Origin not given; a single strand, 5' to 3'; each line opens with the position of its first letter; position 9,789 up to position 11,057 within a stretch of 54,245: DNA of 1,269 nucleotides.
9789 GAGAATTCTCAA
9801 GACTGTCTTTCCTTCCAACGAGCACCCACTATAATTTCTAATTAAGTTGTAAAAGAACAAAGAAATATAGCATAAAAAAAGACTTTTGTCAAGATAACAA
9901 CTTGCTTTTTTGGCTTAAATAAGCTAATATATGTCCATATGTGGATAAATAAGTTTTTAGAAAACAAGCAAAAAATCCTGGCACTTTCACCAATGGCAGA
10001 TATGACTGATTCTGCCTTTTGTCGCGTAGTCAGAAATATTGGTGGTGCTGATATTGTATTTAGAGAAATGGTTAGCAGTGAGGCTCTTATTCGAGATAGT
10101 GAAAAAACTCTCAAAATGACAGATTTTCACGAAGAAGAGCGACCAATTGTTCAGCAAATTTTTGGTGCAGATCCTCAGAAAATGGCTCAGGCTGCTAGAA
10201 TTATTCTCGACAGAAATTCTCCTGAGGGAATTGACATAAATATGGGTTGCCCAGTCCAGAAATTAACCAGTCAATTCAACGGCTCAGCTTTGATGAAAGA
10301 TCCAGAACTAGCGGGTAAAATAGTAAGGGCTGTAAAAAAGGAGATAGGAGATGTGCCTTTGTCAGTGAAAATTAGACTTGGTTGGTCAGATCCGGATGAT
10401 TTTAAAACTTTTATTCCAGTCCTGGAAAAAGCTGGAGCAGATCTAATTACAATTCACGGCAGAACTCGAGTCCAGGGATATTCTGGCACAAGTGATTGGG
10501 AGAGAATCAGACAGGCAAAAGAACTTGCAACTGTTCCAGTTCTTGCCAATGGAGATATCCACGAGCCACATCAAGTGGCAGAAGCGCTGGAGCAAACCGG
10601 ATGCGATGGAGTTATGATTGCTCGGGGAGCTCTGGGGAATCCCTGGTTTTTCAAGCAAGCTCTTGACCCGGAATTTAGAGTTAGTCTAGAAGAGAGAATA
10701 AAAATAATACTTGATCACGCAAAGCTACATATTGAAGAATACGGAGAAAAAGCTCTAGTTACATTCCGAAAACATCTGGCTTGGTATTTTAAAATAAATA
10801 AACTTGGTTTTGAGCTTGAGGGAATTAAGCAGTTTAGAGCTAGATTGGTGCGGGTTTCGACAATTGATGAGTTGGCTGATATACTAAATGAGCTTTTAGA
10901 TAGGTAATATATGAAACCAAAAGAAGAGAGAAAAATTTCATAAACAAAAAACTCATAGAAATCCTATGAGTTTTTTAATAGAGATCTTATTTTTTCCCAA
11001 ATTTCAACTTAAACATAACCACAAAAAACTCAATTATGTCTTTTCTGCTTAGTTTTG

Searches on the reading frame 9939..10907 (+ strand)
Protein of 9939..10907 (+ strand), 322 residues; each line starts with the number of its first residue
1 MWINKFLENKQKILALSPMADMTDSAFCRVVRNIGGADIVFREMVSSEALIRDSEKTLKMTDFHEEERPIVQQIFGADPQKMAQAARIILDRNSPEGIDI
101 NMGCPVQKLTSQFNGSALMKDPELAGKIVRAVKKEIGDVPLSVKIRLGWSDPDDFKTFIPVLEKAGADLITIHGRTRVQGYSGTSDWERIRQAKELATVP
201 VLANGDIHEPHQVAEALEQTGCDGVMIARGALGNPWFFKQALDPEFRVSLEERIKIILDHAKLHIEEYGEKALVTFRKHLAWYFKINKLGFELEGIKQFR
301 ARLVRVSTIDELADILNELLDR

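Call 18: find_encoding_contigs(protein=window:9939-10907:+, flank=4000, max_places=6)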
Protein window:9939-10907:+ (322 aa): 2 contigs read that carry it; 2 places shown.
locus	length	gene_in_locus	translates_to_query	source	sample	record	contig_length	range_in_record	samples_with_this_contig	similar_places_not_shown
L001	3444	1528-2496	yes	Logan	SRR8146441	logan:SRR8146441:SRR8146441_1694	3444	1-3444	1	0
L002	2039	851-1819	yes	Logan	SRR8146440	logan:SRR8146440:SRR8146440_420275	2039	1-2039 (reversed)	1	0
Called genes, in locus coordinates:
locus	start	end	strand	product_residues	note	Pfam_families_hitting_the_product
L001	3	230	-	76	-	?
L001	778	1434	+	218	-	-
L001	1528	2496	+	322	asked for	PF01207:Dus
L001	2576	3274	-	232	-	PF00535:Glycos_transf_2, PF13641:Glyco_tranf_2_3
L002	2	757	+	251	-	?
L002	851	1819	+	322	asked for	PF01207:Dus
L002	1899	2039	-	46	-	?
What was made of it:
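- Gene callers mis-annotate the islet (call 18).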

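Call 27: find_related_loci(query=window:9939-10907:+, collection=genome_contigs, flank=5000)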
Query window:9939-10907:+ (322 aa) in genome_contigs; peptide patterns used: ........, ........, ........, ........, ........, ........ (x = any residue, [..] = any of these).
599 stretches matched a pattern (row limit reached: there are more); 584 encode a relative of the query (tblastn E <= 1e-3); the best 80 are kept; 80 distinct loci.
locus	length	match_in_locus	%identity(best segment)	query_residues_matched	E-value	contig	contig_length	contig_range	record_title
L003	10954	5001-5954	72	1-318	6e-162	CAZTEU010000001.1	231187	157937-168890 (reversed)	MAG TPA_asm: uncultured Gammaproteobacteria bacterium isolate SRP200020_co5_16 genome assembly, contig: NODE_43_length_2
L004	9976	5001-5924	72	1-308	2e-156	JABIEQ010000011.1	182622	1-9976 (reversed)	MAG: Candidatus Magasanikbacteria bacterium isolate SI053_bin100 k141_565535, whole genome shotgun sequence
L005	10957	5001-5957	67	1-319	5e-155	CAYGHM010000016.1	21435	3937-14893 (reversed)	MAG TPA_asm: uncultured Gammaproteobacteria bacterium isolate ERP113451_co1_442 genome assembly, contig: NODE_2822_lengt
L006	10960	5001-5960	67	1-320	1e-154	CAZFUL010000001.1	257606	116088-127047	MAG TPA_asm: uncultured Gammaproteobacteria bacterium isolate SRP286056_co2_597 genome assembly, contig: NODE_28_length_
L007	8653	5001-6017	66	1-319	5e-154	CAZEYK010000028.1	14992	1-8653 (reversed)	MAG TPA_asm: uncultured Gammaproteobacteria bacterium isolate SRP118108_co5_163 genome assembly, contig: NODE_3907_lengt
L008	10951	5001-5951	69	1-308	1e-152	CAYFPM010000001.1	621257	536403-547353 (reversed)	MAG TPA_asm: uncultured Gammaproteobacteria bacterium isolate ERP019367_co2_132 genome assembly, contig: NODE_4_length_6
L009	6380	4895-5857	67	1-321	1e-152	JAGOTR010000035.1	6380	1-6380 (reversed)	MAG: Candidatus Magasanikiibacteriota bacterium isolate Gw_Eff_bin_437 Gw_Eff_38173_length_6380_cov_11.377419, whole gen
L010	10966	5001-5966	69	1-320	4e-152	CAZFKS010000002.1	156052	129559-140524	MAG TPA_asm: uncultured Gammaproteobacteria bacterium isolate SRP257259_co1_329 genome assembly, contig: NODE_78_length_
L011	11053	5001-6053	65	2-319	4e-152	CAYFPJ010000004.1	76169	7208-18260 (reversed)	MAG TPA_asm: uncultured Gammaproteobacteria bacterium isolate ERP019367_co2_52 genome assembly, contig: NODE_360_length_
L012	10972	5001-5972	66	1-320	1e-151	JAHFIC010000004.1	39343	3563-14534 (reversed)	MAG: Candidatus Magasanikiibacteriota bacterium isolate nzgw353 NODE_668_length_39344_cov_3.681080, whole genome shotgun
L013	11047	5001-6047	65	1-319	7e-151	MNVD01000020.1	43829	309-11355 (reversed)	MAG: Candidatus Magasanikbacteria bacterium CG1_02_41_34 cg1_0.2_scaffold_456_c, whole genome shotgun sequence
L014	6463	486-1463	67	1-316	3e-150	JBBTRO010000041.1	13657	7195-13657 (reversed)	MAG: Patescibacteria group bacterium isolate H52-bin091_1 H52_bin091_1_000000000041, whole genome shotgun sequence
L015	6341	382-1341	68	1-321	4e-150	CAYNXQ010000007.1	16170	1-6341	MAG TPA_asm: uncultured Gammaproteobacteria bacterium isolate SRP193066_co2_32 genome assembly, contig: NODE_1911_length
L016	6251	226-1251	65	2-319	2e-149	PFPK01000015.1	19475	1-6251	MAG: Candidatus Magasanikbacteria bacterium CG_4_10_14_0_2_um_filter_37_12 CG_4_10_14_0.2_scaffold_1136_c, whole genome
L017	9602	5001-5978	65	1-319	4e-149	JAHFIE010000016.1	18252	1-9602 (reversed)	MAG: Candidatus Magasanikiibacteriota bacterium isolate nzgw355 NODE_1898_length_18253_cov_3.592433, whole genome shotgu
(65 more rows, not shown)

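Call 37: find_homologous_proteins(query=L001:778-1434:+, max_evalue=0.01)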
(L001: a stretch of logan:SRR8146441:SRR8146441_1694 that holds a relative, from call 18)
Query L001:778-1434:+ (218 aa): 1 proteins with E <= 0.01 among 8000 candidates.
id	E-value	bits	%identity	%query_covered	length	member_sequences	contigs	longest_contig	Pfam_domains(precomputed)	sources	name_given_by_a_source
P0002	4.4e-129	447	100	100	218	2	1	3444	-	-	-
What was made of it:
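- Tried and rejected: Searching with the antisense ORF product, which is what public pipelines call, found only itself (call 37).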

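Call 38: find_related_loci(query=window:9939-10907:+, collection=metagenome_contigs, flank=4000)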
Query window:9939-10907:+ (322 aa) in metagenome_contigs; peptide patterns used: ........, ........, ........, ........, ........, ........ (x = any residue, [..] = any of these).
600 stretches matched a pattern (row limit reached: there are more); 572 encode a relative of the query (tblastn E <= 1e-3); the best 80 are kept; 80 distinct loci.
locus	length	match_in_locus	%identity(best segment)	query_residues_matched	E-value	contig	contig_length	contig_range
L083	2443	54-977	74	1-308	3e-172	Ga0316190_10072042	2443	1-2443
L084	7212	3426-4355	71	1-310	4e-160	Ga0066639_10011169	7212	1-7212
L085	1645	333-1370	66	1-319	1e-169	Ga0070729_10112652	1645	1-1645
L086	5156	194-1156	69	2-319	3e-156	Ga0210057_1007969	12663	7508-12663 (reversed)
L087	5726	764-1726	70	1-319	7e-156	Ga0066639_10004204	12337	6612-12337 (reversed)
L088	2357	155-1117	69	2-319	2e-166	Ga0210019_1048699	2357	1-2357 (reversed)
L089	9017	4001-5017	66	1-319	3e-154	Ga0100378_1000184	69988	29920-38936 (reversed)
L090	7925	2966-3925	68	1-319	2e-152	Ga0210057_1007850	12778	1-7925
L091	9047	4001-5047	65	1-319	5e-151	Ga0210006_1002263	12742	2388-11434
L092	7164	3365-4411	65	1-319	3e-151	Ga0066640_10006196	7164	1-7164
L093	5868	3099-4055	67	1-321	8e-151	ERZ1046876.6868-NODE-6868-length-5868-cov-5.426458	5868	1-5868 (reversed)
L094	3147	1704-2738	65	2-322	2e-156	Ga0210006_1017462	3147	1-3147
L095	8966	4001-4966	68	1-308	3e-149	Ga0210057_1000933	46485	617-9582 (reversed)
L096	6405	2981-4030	64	1-319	1e-149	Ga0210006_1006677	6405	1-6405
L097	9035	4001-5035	65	1-319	4e-149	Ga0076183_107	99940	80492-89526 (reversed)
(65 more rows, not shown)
